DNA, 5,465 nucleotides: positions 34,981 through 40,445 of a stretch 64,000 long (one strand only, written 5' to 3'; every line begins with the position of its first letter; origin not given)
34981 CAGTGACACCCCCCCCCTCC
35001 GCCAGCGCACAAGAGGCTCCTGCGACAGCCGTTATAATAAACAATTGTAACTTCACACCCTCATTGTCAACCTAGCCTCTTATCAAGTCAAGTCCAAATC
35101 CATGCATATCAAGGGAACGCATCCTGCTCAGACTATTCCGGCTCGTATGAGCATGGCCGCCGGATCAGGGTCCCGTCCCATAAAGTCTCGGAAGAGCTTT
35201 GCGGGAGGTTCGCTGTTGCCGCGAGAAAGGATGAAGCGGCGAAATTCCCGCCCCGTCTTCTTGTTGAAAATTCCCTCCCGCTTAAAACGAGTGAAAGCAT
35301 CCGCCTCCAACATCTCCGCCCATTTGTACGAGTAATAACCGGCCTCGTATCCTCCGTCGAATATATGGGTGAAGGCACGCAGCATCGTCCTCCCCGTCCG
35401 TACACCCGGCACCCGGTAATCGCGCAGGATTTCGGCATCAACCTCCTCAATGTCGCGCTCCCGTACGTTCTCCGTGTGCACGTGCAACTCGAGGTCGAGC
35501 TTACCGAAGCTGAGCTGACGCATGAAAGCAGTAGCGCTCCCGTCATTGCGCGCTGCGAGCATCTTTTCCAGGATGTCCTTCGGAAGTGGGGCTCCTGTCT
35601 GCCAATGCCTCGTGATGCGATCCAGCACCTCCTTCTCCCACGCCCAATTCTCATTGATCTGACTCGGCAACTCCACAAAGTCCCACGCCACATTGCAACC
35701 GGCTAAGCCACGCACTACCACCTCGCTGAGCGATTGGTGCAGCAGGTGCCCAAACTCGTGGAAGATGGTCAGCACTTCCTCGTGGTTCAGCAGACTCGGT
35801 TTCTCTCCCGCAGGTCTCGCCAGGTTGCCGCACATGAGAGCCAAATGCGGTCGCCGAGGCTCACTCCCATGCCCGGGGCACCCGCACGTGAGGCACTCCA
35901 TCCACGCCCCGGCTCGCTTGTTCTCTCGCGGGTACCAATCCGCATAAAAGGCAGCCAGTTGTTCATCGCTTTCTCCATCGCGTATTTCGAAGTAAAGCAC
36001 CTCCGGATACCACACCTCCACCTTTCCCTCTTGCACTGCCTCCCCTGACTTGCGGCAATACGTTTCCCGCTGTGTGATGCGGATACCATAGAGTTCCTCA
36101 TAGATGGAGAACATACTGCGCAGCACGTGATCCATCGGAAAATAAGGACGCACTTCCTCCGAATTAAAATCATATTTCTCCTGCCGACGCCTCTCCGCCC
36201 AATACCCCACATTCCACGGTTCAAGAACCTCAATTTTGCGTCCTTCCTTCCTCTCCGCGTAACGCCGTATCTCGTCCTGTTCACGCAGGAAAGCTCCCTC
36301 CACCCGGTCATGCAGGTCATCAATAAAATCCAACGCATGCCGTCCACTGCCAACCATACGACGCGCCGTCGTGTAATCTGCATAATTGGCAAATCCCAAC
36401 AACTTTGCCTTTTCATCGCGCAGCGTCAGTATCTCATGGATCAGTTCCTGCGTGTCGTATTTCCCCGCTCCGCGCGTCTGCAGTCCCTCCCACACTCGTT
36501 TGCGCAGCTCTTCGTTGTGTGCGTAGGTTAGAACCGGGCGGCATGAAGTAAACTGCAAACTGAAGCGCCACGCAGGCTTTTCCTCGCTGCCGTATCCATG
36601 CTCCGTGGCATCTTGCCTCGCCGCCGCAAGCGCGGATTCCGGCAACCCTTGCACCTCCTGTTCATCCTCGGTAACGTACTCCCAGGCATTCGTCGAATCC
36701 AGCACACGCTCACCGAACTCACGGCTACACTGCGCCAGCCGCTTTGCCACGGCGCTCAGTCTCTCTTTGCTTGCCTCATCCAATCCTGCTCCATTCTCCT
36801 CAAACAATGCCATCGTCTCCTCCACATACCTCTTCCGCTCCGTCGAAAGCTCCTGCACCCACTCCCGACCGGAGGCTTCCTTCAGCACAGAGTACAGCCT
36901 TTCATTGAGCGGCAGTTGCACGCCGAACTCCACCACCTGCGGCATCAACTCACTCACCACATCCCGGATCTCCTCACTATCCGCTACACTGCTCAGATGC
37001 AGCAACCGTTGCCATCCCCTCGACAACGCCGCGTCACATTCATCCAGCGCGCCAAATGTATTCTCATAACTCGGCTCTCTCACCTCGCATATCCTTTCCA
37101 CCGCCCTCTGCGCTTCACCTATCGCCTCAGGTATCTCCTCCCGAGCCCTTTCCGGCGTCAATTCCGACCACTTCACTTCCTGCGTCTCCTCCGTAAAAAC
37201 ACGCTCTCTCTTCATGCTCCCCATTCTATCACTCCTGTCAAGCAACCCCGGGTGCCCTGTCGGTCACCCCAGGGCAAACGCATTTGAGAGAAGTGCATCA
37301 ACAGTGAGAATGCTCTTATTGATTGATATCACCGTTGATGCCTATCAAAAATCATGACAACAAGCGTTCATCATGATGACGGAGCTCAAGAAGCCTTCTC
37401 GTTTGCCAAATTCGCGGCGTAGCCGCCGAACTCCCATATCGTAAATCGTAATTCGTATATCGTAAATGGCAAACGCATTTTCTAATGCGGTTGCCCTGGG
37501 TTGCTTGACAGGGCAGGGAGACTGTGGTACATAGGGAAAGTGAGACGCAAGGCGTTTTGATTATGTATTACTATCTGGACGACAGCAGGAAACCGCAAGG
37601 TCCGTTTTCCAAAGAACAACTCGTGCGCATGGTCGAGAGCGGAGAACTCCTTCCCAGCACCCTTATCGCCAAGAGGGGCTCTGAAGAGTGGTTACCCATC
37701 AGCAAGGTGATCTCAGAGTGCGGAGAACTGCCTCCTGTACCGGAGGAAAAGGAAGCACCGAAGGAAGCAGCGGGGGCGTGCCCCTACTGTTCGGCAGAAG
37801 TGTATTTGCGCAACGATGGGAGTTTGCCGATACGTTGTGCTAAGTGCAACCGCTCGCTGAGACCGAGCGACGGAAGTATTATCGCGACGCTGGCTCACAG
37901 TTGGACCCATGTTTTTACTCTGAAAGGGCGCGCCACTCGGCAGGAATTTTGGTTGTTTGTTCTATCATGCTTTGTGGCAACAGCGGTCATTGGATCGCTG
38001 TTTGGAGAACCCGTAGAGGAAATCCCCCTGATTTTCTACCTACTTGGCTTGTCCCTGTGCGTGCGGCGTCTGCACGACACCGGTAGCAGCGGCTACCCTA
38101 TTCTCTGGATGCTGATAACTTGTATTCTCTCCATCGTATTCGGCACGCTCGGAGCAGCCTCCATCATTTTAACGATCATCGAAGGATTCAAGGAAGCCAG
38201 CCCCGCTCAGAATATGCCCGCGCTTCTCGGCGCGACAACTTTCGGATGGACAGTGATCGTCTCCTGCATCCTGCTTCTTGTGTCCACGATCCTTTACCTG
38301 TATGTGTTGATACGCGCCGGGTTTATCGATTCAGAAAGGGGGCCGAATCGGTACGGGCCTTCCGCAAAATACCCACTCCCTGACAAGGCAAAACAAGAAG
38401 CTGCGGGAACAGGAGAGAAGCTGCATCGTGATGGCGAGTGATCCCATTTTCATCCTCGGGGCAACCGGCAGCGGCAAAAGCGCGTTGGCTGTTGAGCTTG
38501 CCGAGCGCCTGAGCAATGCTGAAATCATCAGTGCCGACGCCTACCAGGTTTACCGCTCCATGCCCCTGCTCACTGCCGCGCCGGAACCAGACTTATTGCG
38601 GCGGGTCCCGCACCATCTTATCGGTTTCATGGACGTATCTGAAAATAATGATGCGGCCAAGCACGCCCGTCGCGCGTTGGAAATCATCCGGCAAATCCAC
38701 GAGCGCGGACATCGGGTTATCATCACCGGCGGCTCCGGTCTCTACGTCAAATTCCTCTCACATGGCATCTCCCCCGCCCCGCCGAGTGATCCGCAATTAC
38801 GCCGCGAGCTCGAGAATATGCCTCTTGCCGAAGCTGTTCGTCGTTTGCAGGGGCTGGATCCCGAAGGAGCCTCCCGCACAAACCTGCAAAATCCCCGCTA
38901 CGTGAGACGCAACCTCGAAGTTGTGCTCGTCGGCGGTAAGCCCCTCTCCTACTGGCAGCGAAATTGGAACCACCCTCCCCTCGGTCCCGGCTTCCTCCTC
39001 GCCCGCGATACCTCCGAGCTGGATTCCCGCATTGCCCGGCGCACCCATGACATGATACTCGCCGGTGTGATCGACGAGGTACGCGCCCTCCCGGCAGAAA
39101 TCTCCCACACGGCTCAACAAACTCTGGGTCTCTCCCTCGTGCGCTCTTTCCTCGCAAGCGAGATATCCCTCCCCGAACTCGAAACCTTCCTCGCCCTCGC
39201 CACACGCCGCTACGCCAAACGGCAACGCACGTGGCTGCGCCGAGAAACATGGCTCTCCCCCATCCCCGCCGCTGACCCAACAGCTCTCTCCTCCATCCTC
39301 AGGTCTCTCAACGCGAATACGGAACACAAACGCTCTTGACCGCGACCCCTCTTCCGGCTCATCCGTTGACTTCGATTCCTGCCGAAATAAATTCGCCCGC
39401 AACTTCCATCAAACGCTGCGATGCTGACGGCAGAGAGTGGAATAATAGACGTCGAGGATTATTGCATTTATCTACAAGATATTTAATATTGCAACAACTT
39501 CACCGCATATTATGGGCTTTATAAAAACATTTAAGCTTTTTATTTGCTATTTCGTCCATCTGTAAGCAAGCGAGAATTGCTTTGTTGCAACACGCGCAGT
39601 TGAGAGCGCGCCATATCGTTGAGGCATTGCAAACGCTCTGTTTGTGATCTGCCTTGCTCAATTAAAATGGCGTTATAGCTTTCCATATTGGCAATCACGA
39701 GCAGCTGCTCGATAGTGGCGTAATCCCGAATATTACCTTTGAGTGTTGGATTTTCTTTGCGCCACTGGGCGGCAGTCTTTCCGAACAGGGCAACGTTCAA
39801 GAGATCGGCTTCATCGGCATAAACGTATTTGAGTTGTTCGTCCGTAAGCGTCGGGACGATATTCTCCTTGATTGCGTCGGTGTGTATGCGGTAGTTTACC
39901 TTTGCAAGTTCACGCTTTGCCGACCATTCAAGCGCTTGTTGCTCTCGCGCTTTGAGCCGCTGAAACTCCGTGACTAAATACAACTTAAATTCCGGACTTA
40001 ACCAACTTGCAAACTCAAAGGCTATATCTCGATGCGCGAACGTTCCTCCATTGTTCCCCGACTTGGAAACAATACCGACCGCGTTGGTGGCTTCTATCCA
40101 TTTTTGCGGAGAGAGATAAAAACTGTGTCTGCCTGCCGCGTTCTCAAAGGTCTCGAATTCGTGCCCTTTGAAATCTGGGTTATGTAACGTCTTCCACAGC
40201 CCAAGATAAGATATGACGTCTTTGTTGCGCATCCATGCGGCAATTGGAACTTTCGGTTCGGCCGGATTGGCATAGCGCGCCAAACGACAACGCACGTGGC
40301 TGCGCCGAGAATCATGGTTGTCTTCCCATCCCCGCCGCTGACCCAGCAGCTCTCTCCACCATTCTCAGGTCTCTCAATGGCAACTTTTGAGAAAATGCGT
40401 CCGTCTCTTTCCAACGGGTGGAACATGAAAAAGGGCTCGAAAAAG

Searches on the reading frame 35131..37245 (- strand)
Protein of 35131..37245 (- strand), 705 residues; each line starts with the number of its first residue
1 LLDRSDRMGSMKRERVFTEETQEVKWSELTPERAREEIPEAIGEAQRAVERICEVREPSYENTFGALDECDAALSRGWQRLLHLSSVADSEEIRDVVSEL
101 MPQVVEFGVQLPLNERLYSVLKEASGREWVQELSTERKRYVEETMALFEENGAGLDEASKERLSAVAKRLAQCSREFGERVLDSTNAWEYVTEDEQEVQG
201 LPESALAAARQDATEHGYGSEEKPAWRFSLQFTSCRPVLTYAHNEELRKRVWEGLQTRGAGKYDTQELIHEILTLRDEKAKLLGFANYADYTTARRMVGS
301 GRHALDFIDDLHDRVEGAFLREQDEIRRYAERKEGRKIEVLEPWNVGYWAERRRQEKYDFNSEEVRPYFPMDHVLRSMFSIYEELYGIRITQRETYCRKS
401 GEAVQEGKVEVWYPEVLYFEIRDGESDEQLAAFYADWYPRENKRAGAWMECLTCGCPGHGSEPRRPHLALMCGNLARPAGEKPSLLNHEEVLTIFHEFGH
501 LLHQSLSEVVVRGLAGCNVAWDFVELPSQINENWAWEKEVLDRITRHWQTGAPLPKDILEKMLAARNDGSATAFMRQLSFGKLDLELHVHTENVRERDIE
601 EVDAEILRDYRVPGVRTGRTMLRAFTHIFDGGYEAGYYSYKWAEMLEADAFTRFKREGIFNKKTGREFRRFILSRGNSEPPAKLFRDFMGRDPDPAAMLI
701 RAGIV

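Call 22: search_protein_families(library=pfam, proteins=[window:35131-37245:-], max_evalue=0.0001)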
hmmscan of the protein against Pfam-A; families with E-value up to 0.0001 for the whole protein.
window:35131-37245:- (705 aa): 2 families
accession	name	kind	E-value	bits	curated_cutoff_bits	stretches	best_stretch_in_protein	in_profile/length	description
PF01432.26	Peptidase_M3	-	6.3e-126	421.8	27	1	238-701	1-454/457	Peptidase family M3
PF19310.4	TOP_N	-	1.1e-12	48.3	27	1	44-159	7-122/123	Neurolysin/Thimet oligopeptidase, N-terminal domain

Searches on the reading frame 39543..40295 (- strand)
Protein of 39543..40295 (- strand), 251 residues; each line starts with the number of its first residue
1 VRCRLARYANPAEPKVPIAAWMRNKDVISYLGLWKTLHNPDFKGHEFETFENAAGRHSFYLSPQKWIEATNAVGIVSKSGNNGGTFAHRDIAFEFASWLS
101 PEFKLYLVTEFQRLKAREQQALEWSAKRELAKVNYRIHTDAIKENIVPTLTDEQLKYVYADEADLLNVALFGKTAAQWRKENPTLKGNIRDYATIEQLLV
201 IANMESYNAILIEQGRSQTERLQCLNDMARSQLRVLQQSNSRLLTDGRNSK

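Call 22: search_protein_families(library=pfam, proteins=[window:39543-40295:-], max_evalue=0.0001)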
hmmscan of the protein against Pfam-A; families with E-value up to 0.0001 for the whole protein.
window:39543-40295:- (251 aa): 1 family
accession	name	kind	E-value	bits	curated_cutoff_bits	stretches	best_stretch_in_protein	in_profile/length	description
PF04383.19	KilA-N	-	3e-13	50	23.8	1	12-115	28-105/107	KilA-N domain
